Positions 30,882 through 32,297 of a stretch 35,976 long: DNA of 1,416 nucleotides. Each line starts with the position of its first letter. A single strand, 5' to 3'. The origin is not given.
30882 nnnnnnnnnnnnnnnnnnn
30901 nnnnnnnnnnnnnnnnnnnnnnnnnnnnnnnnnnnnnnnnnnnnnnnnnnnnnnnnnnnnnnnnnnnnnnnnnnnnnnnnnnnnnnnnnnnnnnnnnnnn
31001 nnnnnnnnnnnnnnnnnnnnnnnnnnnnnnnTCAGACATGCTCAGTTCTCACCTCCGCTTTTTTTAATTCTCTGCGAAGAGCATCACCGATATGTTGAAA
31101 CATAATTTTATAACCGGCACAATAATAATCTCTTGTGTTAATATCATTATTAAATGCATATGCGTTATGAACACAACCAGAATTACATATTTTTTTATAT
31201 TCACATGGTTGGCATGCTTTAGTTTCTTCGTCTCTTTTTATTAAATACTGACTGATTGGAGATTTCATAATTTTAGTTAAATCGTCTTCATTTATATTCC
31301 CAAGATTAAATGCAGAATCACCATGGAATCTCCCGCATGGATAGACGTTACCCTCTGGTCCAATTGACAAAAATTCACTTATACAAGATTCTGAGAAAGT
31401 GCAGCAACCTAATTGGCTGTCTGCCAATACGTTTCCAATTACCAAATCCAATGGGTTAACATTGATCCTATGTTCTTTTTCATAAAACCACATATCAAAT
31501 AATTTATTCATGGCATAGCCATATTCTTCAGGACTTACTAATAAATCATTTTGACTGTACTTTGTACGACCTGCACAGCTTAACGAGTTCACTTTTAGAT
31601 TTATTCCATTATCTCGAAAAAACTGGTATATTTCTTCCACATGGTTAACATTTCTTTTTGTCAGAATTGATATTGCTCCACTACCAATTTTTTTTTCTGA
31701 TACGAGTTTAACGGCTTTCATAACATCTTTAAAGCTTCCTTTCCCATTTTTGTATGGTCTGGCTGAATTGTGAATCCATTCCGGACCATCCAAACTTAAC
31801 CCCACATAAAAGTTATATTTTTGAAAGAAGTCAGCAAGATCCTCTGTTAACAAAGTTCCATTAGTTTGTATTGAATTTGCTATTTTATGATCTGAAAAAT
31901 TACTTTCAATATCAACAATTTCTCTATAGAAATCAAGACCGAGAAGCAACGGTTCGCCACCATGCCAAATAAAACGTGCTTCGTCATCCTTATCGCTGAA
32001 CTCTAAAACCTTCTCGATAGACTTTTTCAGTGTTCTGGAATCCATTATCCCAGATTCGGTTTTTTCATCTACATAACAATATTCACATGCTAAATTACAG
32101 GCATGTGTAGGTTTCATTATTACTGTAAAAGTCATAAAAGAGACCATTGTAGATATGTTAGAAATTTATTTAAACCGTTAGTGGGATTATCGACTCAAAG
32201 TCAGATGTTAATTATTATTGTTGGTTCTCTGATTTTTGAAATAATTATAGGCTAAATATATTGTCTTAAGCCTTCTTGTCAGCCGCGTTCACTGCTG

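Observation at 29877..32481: RiPP-like locus: radical SAM/SPASM maturase, coupled small ORF, stand-alone C39-like peptidase and small TM peptides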

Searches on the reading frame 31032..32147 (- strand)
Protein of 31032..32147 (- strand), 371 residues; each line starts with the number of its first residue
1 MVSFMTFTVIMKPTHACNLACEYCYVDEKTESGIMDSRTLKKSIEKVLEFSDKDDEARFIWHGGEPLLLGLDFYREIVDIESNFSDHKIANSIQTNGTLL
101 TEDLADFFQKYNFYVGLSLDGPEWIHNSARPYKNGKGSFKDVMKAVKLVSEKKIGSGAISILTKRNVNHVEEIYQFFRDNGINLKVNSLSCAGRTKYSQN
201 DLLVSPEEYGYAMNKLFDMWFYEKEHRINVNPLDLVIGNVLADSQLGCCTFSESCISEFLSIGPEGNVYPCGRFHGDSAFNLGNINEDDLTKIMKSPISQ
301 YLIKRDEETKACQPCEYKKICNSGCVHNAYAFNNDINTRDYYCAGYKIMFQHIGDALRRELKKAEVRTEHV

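Call 3: search_protein_families(library=pfam, proteins=[window:31032-32147:-], max_evalue=0.1)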
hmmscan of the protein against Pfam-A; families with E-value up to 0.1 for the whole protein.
window:31032-32147:- (371 aa): 3 families
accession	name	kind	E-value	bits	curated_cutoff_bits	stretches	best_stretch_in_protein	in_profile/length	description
PF04055.27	Radical_SAM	-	1.2e-22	81.3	29.5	1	12-176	2-165/166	Radical SAM superfamily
PF13186.11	SPASM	-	9.5e-10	39.1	21.5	1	256-315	4-66/67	Iron-sulfur cluster-binding domain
PF13353.11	Fer4_12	-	1.6e-05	25.6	22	1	15-140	13-133/137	4Fe-4S single cluster domain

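Call 4: search_protein_families(library=ncbifam, proteins=[window:31032-32147:-], max_evalue=0.1)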
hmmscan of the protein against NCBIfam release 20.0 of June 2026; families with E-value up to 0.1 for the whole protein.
window:31032-32147:- (371 aa): 79 families (the best 25 are shown)
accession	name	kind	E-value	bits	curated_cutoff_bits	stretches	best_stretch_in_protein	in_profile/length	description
NF041298.1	rSAM_mat_DynA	equivalog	1e-99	333.9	450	1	7-358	1-354/356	dynobactin maturation radical SAM/SPASM protein DynA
TIGR03942.1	sulfatase_rSAM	equivalog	3.2e-83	279.8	349.45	1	9-358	2-358/363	anaerobic sulfatase maturase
TIGR04083.1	rSAM_pep_methan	hypoth_equivalog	3.8e-62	210.3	300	1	9-366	2-352/376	TIGR04083 family peptide-modifying radical SAM enzyme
NF010321.0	PRK13758.1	equivalog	2.5e-57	194.7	441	1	8-352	5-357/370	anaerobic sulfatase-maturase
NF010308.0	PRK13745.1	equivalog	1.5e-52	178.9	484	1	8-356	14-384/412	anaerobic sulfatase-maturation protein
TIGR04261.1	rSAM_GlyRichRpt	subfamily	4.4e-51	174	310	1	12-348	2-350/363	cyclophane-forming radical SAM/SPASM peptide maturase GrrM/OscB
NF041300.1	rSAM_mat_DarW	exception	5.8e-48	163.7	650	1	6-368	40-409/415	radical SAM/SPASM peptide maturase DarW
NF047865.1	rSAM_PapB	equivalog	1.3e-47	162.7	340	1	11-337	7-328/330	PapB family radical SAM/SPASM ranthipeptide maturase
NF041707.1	rSAM_YhhB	equivalog_domain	5.6e-46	157.1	445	1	8-360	3-368/369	cyclophane-forming radical SAM/SPASM peptide maturase YhhB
NF038005.1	rSAM_mat_DarE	equivalog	5.6e-43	147.3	650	1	7-354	74-429/432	darobactin maturation radical SAM/SPASM protein DarE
TIGR04163.1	rSAM_cobopep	equivalog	1.7e-42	145.7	375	1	8-349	65-411/428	peptide-modifying radical SAM enzyme CbpB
NF041718.1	rSAM_phane_AMC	equivalog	7.1e-42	143.7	425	1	6-343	5-346/362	cyclophane-forming radical SAM peptide maturase AmcB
TIGR03906.1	quino_hemo_SAM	equivalog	4e-39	134.5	453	1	8-343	95-433/467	quinohemoprotein amine dehydrogenase maturation protein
TIGR03974.1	rSAM_six_Cys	equivalog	1.3e-36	126.4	425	1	12-343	102-435/451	thioether cross-link-forming SCIFF peptide maturase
TIGR03978.1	rSAM_paired_1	equivalog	2e-36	125.8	370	1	10-360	86-454/466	His-Xaa-Ser system radical SAM maturase HxsB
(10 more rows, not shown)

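Call 8: search_solved_structures(query=window:31032-32147:-, max_evalue=0.001)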
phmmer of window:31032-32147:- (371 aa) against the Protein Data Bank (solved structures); distinct sequences matched with E-value up to 0.001: 6.
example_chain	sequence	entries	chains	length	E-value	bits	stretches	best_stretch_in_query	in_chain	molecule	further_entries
4k37_A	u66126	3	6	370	2.9e-45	158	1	8-353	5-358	Anaerobic sulfatase-maturating enzyme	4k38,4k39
4k36_A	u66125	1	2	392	4.1e-45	157.5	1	8-353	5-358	Anaerobic sulfatase-maturating enzyme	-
9gm3_A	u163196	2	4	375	3.5e-24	88.7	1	10-360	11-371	ChlB radical SAM domain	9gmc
5wgg_A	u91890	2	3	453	3.7e-24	88.6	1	11-343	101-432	Radical SAM domain protein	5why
8vpo_A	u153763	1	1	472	1.6e-08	37.1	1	39-352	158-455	Radical SAM core domain-containing protein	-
6efn_A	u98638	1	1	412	1.1e-05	27.8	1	3-178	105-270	Sporulation killing factor maturation protein SkfB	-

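Call 10: find_homologous_proteins(query=window:31032-32147:-, max_evalue=1e-30)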
Query window:31032-32147:- (371 aa): 6509 proteins with E <= 1e-30 among 8000 candidates; the best 120 are listed.
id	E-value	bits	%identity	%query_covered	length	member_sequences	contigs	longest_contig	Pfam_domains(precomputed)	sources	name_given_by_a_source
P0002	4.9e-253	857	100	99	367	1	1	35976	PF13186.12,PF04055.28,PF13353.12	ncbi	ncbi:MAG: radical SAM protein [Candidatus Aenigmatarchaeota archaeon]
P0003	7.9e-156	537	61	98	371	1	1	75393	PF13186.12,PF04055.28,PF13353.12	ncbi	-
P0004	1.5e-127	444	52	98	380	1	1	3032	PF13186.12,PF04055.28,PF13353.12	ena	-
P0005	1.3e-122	427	49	97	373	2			PF13186.12,PF04055.28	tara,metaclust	tara:strand:+ start:2277 stop:3398 length:1122 start_codon:yes stop_codon:yes gene_type:complete|met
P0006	3.4e-122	426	49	96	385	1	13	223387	PF13186.12,PF04055.28,PF13353.12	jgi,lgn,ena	jgi:uncharacterized protein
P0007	2.1e-116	407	50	98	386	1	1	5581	PF13186.12,PF04055.28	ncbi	-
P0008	3.9e-116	406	50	97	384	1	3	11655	PF13186.12,PF04055.28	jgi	jgi:uncharacterized protein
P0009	1.3e-114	401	50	97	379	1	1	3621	PF13186.12,PF04055.28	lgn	-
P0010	1.7e-114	401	48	98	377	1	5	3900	PF13186.12,PF04055.28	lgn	-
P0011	1.6e-112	394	48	97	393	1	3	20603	PF13186.12,PF04055.28,PF13353.12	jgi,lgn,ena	-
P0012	1.8e-112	394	48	97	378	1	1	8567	PF13186.12,PF04055.28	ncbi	-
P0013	2.0e-112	394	47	97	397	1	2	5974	PF13186.12,PF04055.28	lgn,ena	-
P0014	7.7e-112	392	48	98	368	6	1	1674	PF13186.12,PF04055.28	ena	-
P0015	1.2e-111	391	49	98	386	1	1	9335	PF13186.12,PF04055.28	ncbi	-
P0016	1.5e-111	391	49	98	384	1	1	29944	PF13186.12,PF04055.28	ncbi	-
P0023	9.9e-110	385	47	97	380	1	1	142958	PF13186.12,PF04055.28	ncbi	-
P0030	9.3e-108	379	46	98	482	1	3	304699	PF13186.12,PF04055.28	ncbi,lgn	ncbi:MAG: radical SAM protein [Anaerolineales bacterium]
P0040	4.2e-104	367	45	98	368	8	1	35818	PF13186.12,PF04055.28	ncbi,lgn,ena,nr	ncbi:MAG: radical SAM protein [Candidatus Aenigmarchaeota archaeon]|nr:radical SAM protein [Candidat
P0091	4.7e-91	324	42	95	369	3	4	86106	PF13186.12,PF04055.28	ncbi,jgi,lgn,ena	ncbi:MAG: radical SAM protein [Candidatus Pacearchaeota archaeon]|jgi:uncharacterized protein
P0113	3.6e-87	311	39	97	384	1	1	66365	PF04055.28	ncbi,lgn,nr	ncbi:MAG: radical SAM protein [Candidatus Thorarchaeota archaeon]|nr:radical SAM protein [Candidatus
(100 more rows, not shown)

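Call 13: find_encoding_contigs(protein=P0003, flank=8000, max_places=4)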
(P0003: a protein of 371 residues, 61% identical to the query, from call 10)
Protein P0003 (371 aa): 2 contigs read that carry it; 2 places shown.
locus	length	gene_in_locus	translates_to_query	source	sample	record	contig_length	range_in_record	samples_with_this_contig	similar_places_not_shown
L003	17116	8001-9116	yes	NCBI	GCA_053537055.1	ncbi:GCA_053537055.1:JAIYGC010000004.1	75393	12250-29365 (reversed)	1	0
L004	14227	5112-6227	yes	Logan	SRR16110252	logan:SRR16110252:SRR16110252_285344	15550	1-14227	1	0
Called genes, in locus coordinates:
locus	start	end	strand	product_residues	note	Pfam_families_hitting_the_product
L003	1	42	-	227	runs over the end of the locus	PF01912:eIF-6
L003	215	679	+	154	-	PF01982:CTP-dep_RFKase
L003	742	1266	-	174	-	PF01198:Ribosomal_L31e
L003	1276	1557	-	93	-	-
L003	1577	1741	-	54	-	-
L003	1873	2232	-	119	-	-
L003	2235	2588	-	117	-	PF01984:dsDNA_bind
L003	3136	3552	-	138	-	PF01090:Ribosomal_S19e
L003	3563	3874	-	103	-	PF01588:tRNA_bind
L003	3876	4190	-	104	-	PF04032:Rpr2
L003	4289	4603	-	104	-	-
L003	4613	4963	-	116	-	-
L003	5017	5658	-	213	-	PF04967:HTH_10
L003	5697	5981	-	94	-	-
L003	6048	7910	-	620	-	-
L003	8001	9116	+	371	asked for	PF04055:Radical_SAM, PF13353:Fer4_12 (weak), PF13186:SPASM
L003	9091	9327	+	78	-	-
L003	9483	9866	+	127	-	PF05168:HEPN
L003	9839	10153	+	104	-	PF01909:NTP_transf_2, PF18765:Polbeta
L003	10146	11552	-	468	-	PF00133:tRNA-synt_1 (faint), PF01406:tRNA-synt_1e, PF01921:tRNA-synt_1f (faint), PF09334:tRNA-synt_1g (weak), PF09190:DALR_2, PF23493:CysS_C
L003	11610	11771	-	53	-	PF26477:DUF8150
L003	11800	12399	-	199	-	-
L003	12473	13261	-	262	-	-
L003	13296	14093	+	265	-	-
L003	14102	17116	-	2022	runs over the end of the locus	PF01835:MG2 (faint)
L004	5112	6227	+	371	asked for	PF04055:Radical_SAM, PF13353:Fer4_12 (weak), PF13186:SPASM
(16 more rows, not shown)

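Call 20: find_related_loci(query=A1, collection=genome_contigs, flank=4000)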
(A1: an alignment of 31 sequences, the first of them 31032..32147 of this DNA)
Query A1 (371 aa) in genome_contigs; peptide patterns used: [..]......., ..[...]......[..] (x = any residue, [..] = any of these).
600 stretches matched a pattern (row limit reached: there are more); 534 encode a relative of the query (tblastn E <= 1e-3); the best 80 are kept; 80 distinct loci.
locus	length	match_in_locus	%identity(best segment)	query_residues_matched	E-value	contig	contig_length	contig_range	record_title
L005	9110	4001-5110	42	5-368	3e-101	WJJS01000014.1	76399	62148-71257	MAG: Candidatus Woesearchaeota archaeon isolate Bin_272 k141_1703942, whole genome shotgun sequence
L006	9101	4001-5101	37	7-369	6e-80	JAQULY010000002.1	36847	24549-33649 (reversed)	MAG: Kiritimatiellae bacterium isolate STD1_141 NODE_2208_length_36847_cov_3.514461_Sandtown_D1, whole genome shotgun se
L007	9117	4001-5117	41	4-367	4e-76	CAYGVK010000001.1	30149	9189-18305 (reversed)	MAG TPA_asm: Candidatus Woesearchaeota archaeon isolate ERP119294_co4_25 genome assembly, contig: NODE_1239_length_30149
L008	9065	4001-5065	35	7-361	1e-74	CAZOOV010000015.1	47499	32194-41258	MAG TPA_asm: uncultured Methanosarcinales archaeon isolate binchicken_co141_553 genome assembly, contig: NODE_3218_lengt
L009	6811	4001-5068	35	7-364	3e-71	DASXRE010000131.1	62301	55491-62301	MAG TPA_asm: Pyrinomonadaceae bacterium isolate SMAG_U4631 k141_2676929, whole genome shotgun sequence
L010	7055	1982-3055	35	10-366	5e-69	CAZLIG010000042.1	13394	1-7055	MAG TPA_asm: uncultured Rhodospirillaceae bacterium isolate SRP192927_co3_180 genome assembly, contig: NODE_11003_length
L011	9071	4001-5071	33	5-353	4e-67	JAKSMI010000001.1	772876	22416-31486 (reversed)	MAG: Bacteroidales bacterium isolate Horse_feces121 MAG121_1, whole genome shotgun sequence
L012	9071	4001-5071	33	5-358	9e-66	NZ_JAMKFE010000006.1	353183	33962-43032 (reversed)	Caldimonas mangrovi strain S2-27 Scaffold6, whole genome shotgun sequence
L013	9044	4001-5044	35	6-357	2e-63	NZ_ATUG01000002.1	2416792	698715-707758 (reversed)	Desulfospira joergensenii DSM 10085 F608DRAFT_scaffold00002.2_C, whole genome shotgun sequence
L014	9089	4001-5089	35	6-361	3e-61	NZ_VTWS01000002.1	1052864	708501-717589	Larkinella humicola strain MA1 NODE_2_length_1052864_cov_124.455223, whole genome shotgun sequence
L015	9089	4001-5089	35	6-361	4e-61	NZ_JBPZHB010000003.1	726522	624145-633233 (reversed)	Larkinella sp. GY13 contig3, whole genome shotgun sequence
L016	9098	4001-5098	33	8-370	5e-61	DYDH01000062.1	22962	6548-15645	MAG TPA_asm: Herpetosiphon sp. isolate IMS_BF NODE_442_length_23024_cov_5.05608, whole genome shotgun sequence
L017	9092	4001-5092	30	6-365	3e-60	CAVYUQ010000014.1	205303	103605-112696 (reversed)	MAG: uncultured Thermoleophilaceae bacterium isolate MFD09206.bin.3.348 genome assembly, contig: contig_3158, whole geno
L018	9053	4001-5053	31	8-361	2e-58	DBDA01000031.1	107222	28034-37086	MAG TPA_asm: Odoribacter sp. UBA944 UBA944_contig_1343, whole genome shotgun sequence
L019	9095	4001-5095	33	9-366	3e-57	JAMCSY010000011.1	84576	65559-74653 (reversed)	MAG: Patescibacteria group bacterium isolate FK_Sedi_A_Bin.193 NODE_426_length_84576_cov_9.24705, whole genome shotgun s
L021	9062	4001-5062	33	8-353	1e-69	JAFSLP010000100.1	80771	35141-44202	MAG: Paludibacteraceae bacterium isolate RGIG3254 Goat_Reticulum-3__c641072, whole genome shotgun sequence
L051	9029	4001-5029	28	7-358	6e-42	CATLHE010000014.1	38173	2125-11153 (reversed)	MAG TPA_asm: uncultured Christensenella sp. isolate MGG03569_1680015404 genome assembly, contig: ERR2844015_3677, whole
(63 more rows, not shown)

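Call 29: find_encoding_contigs(protein=P0006, flank=3500, max_places=1)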
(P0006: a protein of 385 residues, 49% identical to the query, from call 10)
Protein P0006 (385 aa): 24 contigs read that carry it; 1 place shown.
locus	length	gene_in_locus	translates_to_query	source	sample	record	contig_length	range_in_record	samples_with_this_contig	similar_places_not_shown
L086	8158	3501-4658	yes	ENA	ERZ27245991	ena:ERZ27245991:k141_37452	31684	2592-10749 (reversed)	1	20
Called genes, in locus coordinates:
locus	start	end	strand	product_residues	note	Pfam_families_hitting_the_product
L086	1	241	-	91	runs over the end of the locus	PF18893:DUF5652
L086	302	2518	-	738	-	PF00270:DEAD, PF04851:ResIII, PF21210:RNA_helicase_helical, PF00271:Helicase_C, PF02732:ERCC4, PF12826:HHH_2, PF14520:HHH_5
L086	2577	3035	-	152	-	-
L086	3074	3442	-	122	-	-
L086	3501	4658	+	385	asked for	PF13353:Fer4_12 (faint), PF04055:Radical_SAM, PF13186:SPASM (weak)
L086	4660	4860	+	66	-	-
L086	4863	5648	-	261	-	-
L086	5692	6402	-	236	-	PF01963:TraB_PrgY_gumN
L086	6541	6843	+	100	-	-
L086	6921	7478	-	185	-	-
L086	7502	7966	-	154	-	-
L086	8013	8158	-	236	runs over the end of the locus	PF03437:BtpA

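Call 30: find_encoding_contigs(protein=P0016, flank=3500, max_places=1)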
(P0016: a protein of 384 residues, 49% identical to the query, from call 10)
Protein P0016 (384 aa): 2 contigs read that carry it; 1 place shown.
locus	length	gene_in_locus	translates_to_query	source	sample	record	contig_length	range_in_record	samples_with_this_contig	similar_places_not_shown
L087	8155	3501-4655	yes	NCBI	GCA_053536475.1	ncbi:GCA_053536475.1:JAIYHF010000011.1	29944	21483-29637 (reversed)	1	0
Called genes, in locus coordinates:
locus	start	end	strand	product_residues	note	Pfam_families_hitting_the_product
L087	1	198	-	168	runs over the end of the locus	?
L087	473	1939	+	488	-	PF02789:Peptidase_M17_N, PF00883:Peptidase_M17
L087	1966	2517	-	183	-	PF01381:HTH_3, PF12844:HTH_19, PF13560:HTH_31, PF00571:CBS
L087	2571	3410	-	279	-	-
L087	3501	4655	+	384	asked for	PF04055:Radical_SAM, PF13186:SPASM (weak)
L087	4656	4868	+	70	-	-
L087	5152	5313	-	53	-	-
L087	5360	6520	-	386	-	PF01751:Toprim (faint), PF13662:Toprim_4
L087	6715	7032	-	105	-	-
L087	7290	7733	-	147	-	-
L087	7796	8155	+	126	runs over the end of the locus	PF01870:Hjc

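Call 31: find_encoding_contigs(protein=P0023, flank=3500, max_places=1)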
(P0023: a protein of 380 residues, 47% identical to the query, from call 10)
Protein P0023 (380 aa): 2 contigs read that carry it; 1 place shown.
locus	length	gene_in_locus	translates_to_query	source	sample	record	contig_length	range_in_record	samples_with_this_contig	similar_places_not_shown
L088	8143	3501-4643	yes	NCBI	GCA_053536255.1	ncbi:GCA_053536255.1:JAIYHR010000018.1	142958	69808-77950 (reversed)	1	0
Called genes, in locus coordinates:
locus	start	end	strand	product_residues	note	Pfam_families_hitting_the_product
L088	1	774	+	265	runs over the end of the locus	-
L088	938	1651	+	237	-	PF01255:Prenyltransf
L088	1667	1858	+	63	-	-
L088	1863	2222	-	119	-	-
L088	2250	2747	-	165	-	-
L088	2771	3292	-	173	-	-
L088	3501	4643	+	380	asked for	PF04055:Radical_SAM, PF13186:SPASM (weak)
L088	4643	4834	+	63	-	-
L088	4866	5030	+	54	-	-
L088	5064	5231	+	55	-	-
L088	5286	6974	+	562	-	-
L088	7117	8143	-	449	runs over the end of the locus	PF20720:nSTAND3 (weak), PF13173:AAA_14, PF13635:DUF4143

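Call 32: find_encoding_contigs(protein=P0040, flank=3500, max_places=1)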
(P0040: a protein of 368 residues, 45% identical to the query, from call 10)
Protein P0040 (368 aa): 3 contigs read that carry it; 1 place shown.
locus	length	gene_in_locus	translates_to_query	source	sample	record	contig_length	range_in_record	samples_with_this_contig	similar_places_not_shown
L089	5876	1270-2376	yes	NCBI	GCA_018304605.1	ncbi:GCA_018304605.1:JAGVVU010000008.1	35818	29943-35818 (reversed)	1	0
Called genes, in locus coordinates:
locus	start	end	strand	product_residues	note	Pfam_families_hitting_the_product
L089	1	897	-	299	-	?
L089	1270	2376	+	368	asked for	PF04055:Radical_SAM, PF13186:SPASM (weak)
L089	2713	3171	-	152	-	PF01797:Y1_Tnp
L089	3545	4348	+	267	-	-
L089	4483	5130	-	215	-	-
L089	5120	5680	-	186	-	-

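Call 37: find_encoding_contigs(protein=P0030, flank=3500, max_places=1)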
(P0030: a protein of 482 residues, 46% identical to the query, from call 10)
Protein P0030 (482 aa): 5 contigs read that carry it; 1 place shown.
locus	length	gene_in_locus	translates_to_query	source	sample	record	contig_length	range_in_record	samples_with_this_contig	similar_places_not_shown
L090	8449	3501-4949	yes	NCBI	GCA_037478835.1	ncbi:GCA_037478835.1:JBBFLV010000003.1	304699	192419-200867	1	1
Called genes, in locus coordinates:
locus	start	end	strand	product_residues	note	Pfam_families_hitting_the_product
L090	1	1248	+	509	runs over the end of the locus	PF04055:Radical_SAM (weak)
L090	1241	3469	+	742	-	PF13191:AAA_16 (weak), PF00515:TPR_1 (weak), PF07719:TPR_2 (weak), PF13371:TPR_9 (weak), PF13414:TPR_11 (weak), PF13424:TPR_12, PF00515:TPR_1 (weak), PF13371:TPR_9, +7 more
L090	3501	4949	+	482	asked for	PF04055:Radical_SAM, PF13186:SPASM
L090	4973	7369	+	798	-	PF01041:DegT_DnrJ_EryC1, PF01212:Beta_elim_lyase (weak), PF00155:Aminotran_1_2 (weak), PF00266:Aminotran_5, PF01053:Cys_Met_Meta_PP, PF00534:Glycos_transf_1, PF13692:Glyco_trans_1_4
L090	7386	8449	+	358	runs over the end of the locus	PF04055:Radical_SAM, PF13186:SPASM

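Call 38: find_encoding_contigs(protein=P0091, flank=3500, max_places=1)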
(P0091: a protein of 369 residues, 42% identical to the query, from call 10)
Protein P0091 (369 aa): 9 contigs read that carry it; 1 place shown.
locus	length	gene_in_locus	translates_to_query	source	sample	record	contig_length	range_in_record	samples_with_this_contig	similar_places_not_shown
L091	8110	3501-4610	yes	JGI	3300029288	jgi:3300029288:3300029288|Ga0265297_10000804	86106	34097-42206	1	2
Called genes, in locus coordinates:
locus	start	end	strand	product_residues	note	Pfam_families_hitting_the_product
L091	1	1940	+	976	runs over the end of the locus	PF01636:APH (weak)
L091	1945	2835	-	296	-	PF04014:MazE_antitoxin (weak), PF01895:PhoU (faint)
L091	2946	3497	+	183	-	-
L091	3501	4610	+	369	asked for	PF04055:Radical_SAM, PF13186:SPASM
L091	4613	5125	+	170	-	-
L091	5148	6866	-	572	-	PF08915:tRNA-Thr_ED, PF00587:tRNA-synt_2b, PF03129:HGTP_anticodon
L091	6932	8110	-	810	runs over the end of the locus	PF00004:AAA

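Call 39: find_encoding_contigs(protein=P0113, flank=3500, max_places=1)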
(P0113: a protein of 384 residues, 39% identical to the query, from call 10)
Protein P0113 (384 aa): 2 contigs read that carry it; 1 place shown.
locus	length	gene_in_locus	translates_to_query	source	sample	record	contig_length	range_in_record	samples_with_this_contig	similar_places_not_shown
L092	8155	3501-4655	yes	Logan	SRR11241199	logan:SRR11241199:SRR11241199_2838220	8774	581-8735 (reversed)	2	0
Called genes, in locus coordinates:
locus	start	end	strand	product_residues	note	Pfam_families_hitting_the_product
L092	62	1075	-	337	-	-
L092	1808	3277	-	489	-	PF02310:B12-binding, PF04055:Radical_SAM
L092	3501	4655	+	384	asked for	PF04055:Radical_SAM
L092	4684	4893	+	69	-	-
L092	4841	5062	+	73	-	-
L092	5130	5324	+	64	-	-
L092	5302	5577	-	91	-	-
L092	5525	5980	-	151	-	-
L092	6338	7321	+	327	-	PF01699:Na_Ca_ex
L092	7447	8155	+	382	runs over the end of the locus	PF18958:DUF5700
